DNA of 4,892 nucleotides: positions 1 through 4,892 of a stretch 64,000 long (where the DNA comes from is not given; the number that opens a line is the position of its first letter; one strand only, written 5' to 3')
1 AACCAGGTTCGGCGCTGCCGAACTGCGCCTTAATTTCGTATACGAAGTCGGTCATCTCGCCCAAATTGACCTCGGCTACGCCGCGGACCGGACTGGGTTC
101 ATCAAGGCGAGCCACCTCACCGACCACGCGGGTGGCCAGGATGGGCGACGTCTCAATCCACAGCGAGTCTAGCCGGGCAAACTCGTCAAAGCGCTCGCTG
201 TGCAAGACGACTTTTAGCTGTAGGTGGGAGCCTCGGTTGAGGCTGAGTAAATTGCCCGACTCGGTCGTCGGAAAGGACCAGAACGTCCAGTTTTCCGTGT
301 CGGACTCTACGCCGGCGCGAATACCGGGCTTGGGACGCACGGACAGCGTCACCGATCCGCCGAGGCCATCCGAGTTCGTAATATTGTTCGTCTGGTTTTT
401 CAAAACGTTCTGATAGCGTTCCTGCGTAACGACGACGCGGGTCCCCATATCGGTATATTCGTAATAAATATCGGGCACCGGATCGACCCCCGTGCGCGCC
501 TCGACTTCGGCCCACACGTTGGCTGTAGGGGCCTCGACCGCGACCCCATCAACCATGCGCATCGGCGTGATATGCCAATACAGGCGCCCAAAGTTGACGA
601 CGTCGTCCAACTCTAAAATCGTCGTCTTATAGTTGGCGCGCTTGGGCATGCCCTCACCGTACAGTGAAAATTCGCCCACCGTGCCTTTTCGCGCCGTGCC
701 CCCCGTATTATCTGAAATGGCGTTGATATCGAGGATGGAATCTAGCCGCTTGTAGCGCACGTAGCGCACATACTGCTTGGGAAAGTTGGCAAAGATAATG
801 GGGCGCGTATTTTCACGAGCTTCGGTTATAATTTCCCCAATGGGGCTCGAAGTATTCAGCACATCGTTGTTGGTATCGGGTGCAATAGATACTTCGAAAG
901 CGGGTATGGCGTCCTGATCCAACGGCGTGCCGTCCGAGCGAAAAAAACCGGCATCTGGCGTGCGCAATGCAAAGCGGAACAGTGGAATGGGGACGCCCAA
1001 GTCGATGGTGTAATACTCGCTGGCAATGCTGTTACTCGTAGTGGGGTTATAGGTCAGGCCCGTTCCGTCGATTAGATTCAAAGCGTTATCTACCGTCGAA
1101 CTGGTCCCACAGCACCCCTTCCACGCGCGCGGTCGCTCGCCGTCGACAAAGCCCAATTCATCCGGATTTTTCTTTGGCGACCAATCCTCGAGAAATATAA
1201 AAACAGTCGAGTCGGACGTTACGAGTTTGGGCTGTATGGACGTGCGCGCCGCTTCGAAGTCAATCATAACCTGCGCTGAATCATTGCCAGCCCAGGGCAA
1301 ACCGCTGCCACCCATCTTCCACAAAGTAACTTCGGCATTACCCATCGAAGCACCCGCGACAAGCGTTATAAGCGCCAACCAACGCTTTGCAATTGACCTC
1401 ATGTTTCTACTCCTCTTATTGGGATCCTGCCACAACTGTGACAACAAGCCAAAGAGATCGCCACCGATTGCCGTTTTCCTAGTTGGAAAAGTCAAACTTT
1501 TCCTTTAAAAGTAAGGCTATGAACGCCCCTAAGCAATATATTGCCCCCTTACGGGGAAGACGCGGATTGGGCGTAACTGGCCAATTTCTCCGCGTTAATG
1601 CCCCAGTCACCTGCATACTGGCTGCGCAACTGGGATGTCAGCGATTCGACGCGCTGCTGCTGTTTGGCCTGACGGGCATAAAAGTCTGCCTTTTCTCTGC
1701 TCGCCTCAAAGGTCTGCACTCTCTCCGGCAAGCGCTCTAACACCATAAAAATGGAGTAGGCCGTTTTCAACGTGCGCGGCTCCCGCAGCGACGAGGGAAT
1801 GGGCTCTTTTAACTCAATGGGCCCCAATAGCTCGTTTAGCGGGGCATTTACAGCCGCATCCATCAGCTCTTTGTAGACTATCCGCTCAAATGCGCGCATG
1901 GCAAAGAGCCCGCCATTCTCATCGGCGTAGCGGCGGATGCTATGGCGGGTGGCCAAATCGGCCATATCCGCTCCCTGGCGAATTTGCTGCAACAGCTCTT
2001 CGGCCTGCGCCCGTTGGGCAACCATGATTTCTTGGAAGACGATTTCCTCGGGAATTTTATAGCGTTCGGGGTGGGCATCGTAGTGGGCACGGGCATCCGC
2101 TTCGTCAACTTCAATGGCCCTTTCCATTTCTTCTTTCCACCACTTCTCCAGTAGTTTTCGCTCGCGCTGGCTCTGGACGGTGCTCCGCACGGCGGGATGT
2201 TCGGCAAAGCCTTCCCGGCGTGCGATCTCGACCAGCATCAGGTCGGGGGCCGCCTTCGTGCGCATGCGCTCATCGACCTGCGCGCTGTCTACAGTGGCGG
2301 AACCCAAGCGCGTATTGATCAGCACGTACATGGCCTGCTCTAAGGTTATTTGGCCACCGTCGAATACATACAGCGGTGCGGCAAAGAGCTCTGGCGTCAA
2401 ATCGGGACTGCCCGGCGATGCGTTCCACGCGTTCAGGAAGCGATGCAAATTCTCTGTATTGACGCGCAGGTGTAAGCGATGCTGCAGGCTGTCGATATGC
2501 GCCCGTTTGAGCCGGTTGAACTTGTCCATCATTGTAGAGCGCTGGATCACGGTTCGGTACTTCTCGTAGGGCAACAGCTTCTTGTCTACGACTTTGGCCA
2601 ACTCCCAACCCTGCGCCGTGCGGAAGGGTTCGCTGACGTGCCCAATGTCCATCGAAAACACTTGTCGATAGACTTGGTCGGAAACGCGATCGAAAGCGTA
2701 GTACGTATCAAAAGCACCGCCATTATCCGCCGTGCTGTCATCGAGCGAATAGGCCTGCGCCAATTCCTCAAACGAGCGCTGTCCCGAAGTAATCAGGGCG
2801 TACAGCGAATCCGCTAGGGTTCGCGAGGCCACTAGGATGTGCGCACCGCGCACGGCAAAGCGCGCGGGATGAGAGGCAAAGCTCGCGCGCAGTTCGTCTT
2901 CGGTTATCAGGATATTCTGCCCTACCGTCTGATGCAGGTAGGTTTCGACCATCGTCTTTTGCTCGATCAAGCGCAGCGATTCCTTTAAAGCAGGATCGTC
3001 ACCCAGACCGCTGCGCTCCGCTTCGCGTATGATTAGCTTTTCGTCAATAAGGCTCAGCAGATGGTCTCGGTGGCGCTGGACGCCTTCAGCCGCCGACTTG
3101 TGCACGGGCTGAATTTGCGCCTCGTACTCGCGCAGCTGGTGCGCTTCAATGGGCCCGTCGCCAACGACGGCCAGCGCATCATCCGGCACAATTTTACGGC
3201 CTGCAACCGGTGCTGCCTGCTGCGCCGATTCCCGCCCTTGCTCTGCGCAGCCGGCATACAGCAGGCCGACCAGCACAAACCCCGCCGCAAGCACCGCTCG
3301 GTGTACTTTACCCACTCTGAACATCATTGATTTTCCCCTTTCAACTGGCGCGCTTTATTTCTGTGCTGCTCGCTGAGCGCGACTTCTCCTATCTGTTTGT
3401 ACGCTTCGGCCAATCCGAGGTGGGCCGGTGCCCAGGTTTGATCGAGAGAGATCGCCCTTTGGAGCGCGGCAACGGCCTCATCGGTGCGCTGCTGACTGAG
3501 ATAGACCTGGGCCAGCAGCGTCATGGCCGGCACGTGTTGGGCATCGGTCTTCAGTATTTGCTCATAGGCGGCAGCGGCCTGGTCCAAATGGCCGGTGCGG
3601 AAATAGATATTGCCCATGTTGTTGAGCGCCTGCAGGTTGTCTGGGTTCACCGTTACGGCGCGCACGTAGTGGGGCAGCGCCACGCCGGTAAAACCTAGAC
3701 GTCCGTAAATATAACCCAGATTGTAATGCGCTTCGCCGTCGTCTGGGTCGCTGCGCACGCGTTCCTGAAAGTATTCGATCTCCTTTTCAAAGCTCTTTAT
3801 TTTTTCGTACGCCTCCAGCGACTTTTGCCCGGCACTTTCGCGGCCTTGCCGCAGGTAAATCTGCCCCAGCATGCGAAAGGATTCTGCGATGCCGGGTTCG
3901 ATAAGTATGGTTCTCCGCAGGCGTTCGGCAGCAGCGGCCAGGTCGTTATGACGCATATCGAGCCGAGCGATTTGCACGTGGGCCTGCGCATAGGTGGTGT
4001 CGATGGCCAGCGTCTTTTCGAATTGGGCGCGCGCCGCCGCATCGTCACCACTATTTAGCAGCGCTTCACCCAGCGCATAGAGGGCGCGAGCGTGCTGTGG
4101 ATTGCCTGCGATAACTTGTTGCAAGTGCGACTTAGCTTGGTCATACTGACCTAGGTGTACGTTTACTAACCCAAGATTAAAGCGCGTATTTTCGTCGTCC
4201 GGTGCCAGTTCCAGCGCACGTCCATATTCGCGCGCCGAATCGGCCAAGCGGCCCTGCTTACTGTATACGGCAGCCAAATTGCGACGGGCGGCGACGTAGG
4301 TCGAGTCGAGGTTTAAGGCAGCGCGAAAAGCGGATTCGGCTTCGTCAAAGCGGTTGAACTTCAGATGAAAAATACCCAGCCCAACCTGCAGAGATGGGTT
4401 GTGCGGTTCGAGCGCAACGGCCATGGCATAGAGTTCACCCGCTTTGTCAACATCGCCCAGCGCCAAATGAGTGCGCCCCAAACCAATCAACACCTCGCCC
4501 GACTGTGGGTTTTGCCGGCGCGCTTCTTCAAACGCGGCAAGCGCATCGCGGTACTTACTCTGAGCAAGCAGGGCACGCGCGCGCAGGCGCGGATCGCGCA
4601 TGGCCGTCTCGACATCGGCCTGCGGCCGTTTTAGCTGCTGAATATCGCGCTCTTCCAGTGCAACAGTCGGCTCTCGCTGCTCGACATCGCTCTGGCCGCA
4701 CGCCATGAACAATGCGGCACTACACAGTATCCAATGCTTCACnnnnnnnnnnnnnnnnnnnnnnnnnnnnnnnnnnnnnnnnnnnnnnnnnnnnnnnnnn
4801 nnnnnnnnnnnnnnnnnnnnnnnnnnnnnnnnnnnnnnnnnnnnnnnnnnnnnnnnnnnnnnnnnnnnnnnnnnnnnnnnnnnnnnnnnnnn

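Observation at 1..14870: About 15 kb cell-surface operon with duplicated CRTAC1/ASPIC proteins flanked by two T9SS-type secreted paralogs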

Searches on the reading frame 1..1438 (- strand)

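Call 7: search_protein_families(library=pfam, proteins=[window:1-1438:-], max_evalue=0.01)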
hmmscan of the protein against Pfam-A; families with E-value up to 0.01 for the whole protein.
window:1-1438:- (479 aa): 0 families

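Call 8: search_protein_families(library=ncbifam, proteins=[window:1-1438:-], max_evalue=0.01)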
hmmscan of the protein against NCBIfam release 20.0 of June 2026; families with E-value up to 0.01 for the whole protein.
window:1-1438:- (479 aa): 0 families

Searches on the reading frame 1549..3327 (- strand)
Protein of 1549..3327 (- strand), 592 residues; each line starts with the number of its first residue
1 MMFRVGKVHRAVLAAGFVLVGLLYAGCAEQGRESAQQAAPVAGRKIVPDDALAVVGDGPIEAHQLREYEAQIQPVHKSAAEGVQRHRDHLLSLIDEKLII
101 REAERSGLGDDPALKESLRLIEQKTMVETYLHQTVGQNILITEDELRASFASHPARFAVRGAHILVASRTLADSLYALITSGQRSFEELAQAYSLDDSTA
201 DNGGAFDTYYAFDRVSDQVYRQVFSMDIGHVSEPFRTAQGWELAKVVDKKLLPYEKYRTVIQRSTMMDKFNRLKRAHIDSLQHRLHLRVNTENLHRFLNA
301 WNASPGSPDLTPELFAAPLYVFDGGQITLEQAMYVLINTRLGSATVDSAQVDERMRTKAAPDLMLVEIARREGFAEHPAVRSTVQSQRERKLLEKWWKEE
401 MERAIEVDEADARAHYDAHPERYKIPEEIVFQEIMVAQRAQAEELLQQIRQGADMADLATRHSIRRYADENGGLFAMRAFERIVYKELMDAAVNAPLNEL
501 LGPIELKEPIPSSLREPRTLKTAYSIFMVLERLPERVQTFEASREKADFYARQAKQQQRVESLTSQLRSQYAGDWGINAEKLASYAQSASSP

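Call 7: search_protein_families(library=pfam, proteins=[window:1549-3327:-], max_evalue=0.01)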
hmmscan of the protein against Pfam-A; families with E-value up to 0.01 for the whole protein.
window:1549-3327:- (592 aa): 4 families
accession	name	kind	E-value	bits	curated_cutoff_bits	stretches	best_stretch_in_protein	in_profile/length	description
PF00639.27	Rotamase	-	1.3e-20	74.6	21.7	2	168-247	18-96/97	PPIC-type PPIASE domain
PF13616.12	Rotamase_3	-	1.4e-20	74.4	22.5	2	168-250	36-116/116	PPIC-type PPIASE domain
PF13145.12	Rotamase_2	-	1.2e-18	68.4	27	2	407-543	1-119/121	PPIC-type PPIASE domain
PF13624.11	SurA_N_3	-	0.0094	16.2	27.2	0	12-109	20-107/162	SurA-like N-terminal domain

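Call 8: search_protein_families(library=ncbifam, proteins=[window:1549-3327:-], max_evalue=0.01)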
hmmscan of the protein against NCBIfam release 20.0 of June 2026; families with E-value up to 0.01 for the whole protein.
window:1549-3327:- (592 aa): 11 families
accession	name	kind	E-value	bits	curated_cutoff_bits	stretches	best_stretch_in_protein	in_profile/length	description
NF000809.0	PRK00059.1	equivalog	1.1e-21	77.7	303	2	115-294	148-335/336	peptidylprolyl isomerase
NF003356.0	PRK04405.1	subfamily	3.3e-16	59.2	339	2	125-249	113-236/299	peptidylprolyl isomerase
TIGR02925.1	cis_trans_EpsD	equivalog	5e-15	55.7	108.9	2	52-182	29-163/232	EpsD family peptidyl-prolyl cis-trans isomerase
NF002824.0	PRK02998.1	subfamily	1.7e-14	53.9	360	1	158-293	134-272/283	peptidylprolyl isomerase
NF002827.0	PRK03002.1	equivalog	1.1e-13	50.9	343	1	142-264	125-241/285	peptidylprolyl isomerase PrsA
NF002846.0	PRK03095.1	equivalog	5.6e-13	49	361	1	124-269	103-243/287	peptidylprolyl isomerase PrsA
NF008054.0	PRK10788.1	equivalog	6.2e-10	38.4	493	1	400-474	242-316/626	peptidylprolyl isomerase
NF008038.0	PRK10770.1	equivalog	4.7e-09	35.5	394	1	173-250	308-384/431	peptidylprolyl isomerase SurA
NF011969.0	PRK15441.1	equivalog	5.1e-08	33.2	127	1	433-478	9-54/93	peptidylprolyl isomerase PpiC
TIGR02933.1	nifM_nitrog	equivalog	0.00011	22.2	168.2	0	391-494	86-196/256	nitrogen fixation protein NifM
NF033166.1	lipo_LipL31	equivalog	0.00054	19.5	250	0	99-149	93-144/210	lipoprotein LipL31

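Call 81: search_solved_structures(query=window:1549-3327:-, max_evalue=0.001)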
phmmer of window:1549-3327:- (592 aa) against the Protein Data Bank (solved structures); distinct sequences matched with E-value up to 0.001: 13.
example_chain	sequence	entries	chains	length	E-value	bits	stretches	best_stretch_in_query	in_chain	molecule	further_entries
4wo7_A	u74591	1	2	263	5e-10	42.3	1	120-271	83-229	Foldase protein PrsA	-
1zk6_A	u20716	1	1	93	3e-08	36.4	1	159-246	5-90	Foldase protein prsA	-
6vj6_A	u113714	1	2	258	2.2e-07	33.5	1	159-265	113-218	Peptidylprolyl isomerase (PrsA)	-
6vj4_A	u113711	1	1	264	5.3e-07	32.3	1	157-265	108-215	Peptidylprolyl isomerase PrsA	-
1m5y_A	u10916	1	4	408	3.6e-06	29.5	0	168-251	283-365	Survival protein surA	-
9hg5_F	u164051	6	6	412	3.6e-06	29.5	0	168-250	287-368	Chaperone SurA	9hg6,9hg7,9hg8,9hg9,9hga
8pz1_F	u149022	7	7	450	5.1e-06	29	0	168-251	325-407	Chaperone SurA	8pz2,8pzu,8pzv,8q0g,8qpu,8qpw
8qpv_F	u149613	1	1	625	1.4e-05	27.5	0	168-250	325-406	Chaperone SurA,Outer membrane protein X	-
6xd8_A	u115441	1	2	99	2.4e-05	26.8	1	159-252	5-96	Foldase protein PrsA 1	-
8qp5_P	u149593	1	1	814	3e-05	26.5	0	168-250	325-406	Chaperone SurA,Serine protease EspP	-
5htf_A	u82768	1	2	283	0.00024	23.5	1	133-249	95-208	Foldase protein PrsA 1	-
4g2p_A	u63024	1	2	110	0.00038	22.9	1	169-250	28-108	Chaperone SurA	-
3rfw_A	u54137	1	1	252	0.00071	22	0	362-465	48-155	Cell-binding factor 2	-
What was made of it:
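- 1549..3327 (-): g8: lipoprotein with two parvulin (PpiC-type) PPIase domains, SurA/PrsA-like. Calls 7, 8, 81.
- On SurA/PrsA-type parvulin chaperones: PrsA and SurA structures are matched (call 81).
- Checked: g8: two parvulin domains, with PrsA/SurA as nearest structures (call 81).
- A SurA-like chaperone is encoded alongside (call 81).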

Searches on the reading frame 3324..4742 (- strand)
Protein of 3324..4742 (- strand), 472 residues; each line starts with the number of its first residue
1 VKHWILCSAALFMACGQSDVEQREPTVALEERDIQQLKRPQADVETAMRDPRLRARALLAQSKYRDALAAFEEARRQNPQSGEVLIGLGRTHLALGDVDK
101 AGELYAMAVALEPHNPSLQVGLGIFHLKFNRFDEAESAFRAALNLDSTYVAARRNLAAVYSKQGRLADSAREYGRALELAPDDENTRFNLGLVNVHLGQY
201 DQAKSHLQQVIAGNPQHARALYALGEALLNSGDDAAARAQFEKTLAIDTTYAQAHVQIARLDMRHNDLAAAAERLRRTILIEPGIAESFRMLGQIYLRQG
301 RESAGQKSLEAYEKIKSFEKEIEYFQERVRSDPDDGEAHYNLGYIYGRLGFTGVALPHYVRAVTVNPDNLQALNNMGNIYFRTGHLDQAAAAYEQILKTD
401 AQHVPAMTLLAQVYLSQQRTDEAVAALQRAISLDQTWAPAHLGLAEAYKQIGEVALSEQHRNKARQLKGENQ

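Call 7: search_protein_families(library=pfam, proteins=[window:3324-4742:-], max_evalue=0.01)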
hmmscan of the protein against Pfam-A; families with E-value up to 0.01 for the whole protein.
window:3324-4742:- (472 aa): 37 families (the best 25 are shown)
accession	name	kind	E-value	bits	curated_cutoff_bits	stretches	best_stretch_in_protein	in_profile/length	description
PF07719.23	TPR_2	-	4e-52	170.5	27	7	372-400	3-31/34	Tetratricopeptide repeat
PF13432.12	TPR_16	-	6.5e-49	164.4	32.7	7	54-116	3-65/65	Tetratricopeptide repeat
PF14559.12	TPR_19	-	2.5e-46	156.3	25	8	58-117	1-60/68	Tetratricopeptide repeat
PF13414.12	TPR_11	-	7.8e-44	147.5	26.8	6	412-452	2-42/42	TPR repeat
PF13431.12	TPR_17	-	2.7e-43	143.1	24.4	3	359-389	2-32/34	Tetratricopeptide repeat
PF00515.34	TPR_1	-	2.6e-42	141.4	27.8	3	371-400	2-31/34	Tetratricopeptide repeat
PF13181.12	TPR_8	-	4.7e-40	132.8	25.7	2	371-403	2-34/34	Tetratricopeptide repeat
PF13428.12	TPR_14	-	7.4e-37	122.4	23.5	5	53-90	6-43/44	Tetratricopeptide repeat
PF13424.12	TPR_12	-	7.1e-35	119.5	30.1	7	151-212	4-73/77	Tetratricopeptide repeat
PF13176.12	TPR_7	-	9e-22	75.7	27.9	0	406-434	1-29/36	Tetratricopeptide repeat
PF12895.13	ANAPC3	-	1.7e-18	67.1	27.2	2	360-429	13-81/82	Anaphase-promoting complex, cyclosome, subunit 3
PF13174.12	TPR_6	-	5.2e-18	64.8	26.3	0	188-216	4-32/33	Tetratricopeptide repeat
PF23914.1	TPR_CcmH_CycH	-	7.9e-18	65.2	42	2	159-246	59-149/158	Cytochrome c-type biogenesis protein H TPR domain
PF13371.12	TPR_9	-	1.3e-17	64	35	2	160-220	5-65/73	Tetratricopeptide repeat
PF07721.20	TPR_4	-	6.8e-15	54.5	27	0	218-242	1-25/26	Tetratricopeptide repeat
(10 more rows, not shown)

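Call 8: search_protein_families(library=ncbifam, proteins=[window:3324-4742:-], max_evalue=0.01)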
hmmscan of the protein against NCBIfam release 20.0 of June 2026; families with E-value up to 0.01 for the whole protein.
window:3324-4742:- (472 aa): 41 families (the best 25 are shown)
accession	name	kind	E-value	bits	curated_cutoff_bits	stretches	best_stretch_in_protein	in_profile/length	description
TIGR02917.1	PEP_TPR_lipo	equivalog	1.1e-51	175.8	312.2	3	316-468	445-597/899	XrtA/PEP-CTERM system TPR-repeat protein PrsT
NF040959.1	MamA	equivalog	2.4e-39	134.9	200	3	317-468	52-203/204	magnetosome protein MamA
TIGR02521.1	type_IV_pilW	equivalog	4.4e-38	131.1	154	4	119-298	34-215/234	type IV pilus biogenesis/stability protein PilW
NF033762.1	social_mot_Tgl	equivalog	3.2e-31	108.6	225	4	78-177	27-127/252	social motility TPR repeat lipoprotein Tgl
TIGR02552.1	LcrH_SycD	equivalog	4.9e-26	91.1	104.8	3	57-146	27-116/136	SycD/LcrH family type III secretion system chaperone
NF033920.0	C39_PA2778_fam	equivalog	2.3e-25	89.5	150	7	354-434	174-254/255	PA2778 family cysteine peptidase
NF033758.1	gliding_GltE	equivalog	2.7e-25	89.2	225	3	308-399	56-149/411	adventurous gliding motility TPR repeat lipoprotein GltE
NF047507.1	TPR_BatC_Lepto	exception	3.5e-25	88.7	175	3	162-261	36-139/214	TPR repeat-containing protein BatC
TIGR00540.1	TPR_hemY_coli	hypoth_equivalog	8.3e-24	84.1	142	4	107-173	317-382/385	heme biosynthesis-associated TPR protein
NF047371.1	FlcA_CTERM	equivalog_domain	1.1e-21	77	300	3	160-246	449-535/646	periplasmic flagellar collar protein FlcA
NF052415.1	T3SS_chap_SctY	equivalog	3.2e-21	75.8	70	3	368-457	4-96/106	type III secretion apparatus assembly chaperone SctY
NF002725.1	PRK02603.1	equivalog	2.7e-20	73.1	143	2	333-392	69-128/173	photosystem I assembly protein Ycf3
TIGR00990.1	3a0801s09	subfamily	1.1e-17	63.9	757.25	3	62-176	345-459/615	mitochondrial import receptor subunit TOM70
NF008391.2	PRK11189.1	equivalog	1.9e-15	57.1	250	2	336-429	65-158/297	lipoprotein NlpI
NF008756.0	PRK11788.1-4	equivalog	2.2e-15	56.6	474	2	301-455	140-299/389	lipopolysaccharide assembly protein LapB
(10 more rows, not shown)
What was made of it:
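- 3324..4742 (-): g7: second TPR lipoprotein. Calls 7, 8.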
